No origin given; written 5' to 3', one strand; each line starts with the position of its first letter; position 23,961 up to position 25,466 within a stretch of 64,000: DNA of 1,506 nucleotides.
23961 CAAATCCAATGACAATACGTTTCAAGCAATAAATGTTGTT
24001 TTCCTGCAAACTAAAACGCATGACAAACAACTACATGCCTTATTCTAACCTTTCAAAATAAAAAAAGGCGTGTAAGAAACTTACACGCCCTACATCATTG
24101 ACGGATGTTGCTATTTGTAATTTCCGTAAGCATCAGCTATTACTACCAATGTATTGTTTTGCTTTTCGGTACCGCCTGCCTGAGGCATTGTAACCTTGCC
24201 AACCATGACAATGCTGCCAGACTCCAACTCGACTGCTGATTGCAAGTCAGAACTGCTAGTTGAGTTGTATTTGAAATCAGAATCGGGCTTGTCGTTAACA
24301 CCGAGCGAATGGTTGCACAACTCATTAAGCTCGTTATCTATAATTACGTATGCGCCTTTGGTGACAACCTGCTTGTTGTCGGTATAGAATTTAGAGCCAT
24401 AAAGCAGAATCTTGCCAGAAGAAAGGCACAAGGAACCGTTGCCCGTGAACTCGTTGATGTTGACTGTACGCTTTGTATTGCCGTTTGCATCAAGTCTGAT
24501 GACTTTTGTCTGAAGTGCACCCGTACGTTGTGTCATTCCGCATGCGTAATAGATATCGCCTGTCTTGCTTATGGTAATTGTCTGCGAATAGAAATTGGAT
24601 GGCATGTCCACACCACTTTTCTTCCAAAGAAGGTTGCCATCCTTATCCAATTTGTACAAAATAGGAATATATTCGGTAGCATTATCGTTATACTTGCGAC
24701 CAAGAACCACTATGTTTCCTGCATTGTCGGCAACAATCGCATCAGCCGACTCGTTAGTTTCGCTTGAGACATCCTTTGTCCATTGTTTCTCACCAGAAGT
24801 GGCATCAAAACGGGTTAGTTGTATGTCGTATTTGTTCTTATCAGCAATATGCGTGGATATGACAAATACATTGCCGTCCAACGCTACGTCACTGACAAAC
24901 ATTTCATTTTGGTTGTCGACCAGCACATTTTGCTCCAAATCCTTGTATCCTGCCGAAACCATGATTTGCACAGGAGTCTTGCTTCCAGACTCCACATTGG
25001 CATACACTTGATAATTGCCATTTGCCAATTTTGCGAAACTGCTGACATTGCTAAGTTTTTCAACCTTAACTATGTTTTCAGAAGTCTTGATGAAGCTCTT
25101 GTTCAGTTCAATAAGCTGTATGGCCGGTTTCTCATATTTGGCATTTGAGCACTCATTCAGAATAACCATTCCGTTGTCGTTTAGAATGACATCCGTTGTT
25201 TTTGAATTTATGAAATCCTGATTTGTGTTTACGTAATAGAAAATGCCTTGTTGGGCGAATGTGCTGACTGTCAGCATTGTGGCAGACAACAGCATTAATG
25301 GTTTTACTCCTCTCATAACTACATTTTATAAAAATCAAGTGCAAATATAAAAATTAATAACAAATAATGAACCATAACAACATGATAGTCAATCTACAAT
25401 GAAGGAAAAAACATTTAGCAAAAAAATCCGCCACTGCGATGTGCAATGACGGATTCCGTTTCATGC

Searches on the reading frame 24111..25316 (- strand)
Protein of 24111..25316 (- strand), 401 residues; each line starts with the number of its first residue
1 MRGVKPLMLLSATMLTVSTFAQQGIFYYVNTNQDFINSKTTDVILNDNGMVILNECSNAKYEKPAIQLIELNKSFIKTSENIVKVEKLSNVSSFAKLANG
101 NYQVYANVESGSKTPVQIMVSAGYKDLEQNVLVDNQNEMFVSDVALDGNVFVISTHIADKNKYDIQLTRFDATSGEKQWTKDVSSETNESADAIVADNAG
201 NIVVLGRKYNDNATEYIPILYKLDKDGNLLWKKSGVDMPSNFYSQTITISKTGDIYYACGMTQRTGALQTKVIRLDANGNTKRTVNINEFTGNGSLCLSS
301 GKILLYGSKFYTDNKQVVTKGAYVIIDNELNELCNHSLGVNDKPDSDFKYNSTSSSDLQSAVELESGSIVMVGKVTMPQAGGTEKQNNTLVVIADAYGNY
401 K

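Call 54: search_protein_families(library=ncbifam, proteins=[window:24111-25316:-], max_evalue=1e-8)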
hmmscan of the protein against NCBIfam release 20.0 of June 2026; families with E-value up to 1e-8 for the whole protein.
window:24111-25316:- (401 aa): 0 families

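Call 79: search_protein_families(library=pfam, proteins=[window:24111-25316:-], max_evalue=0.001)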
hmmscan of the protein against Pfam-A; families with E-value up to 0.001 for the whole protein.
window:24111-25316:- (401 aa): 1 family
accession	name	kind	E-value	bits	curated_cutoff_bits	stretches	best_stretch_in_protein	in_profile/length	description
PF13360.13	PQQ_2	-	9.2e-05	22.6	27.6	1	145-241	30-107/233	Outer membrane protein assembly factor BamB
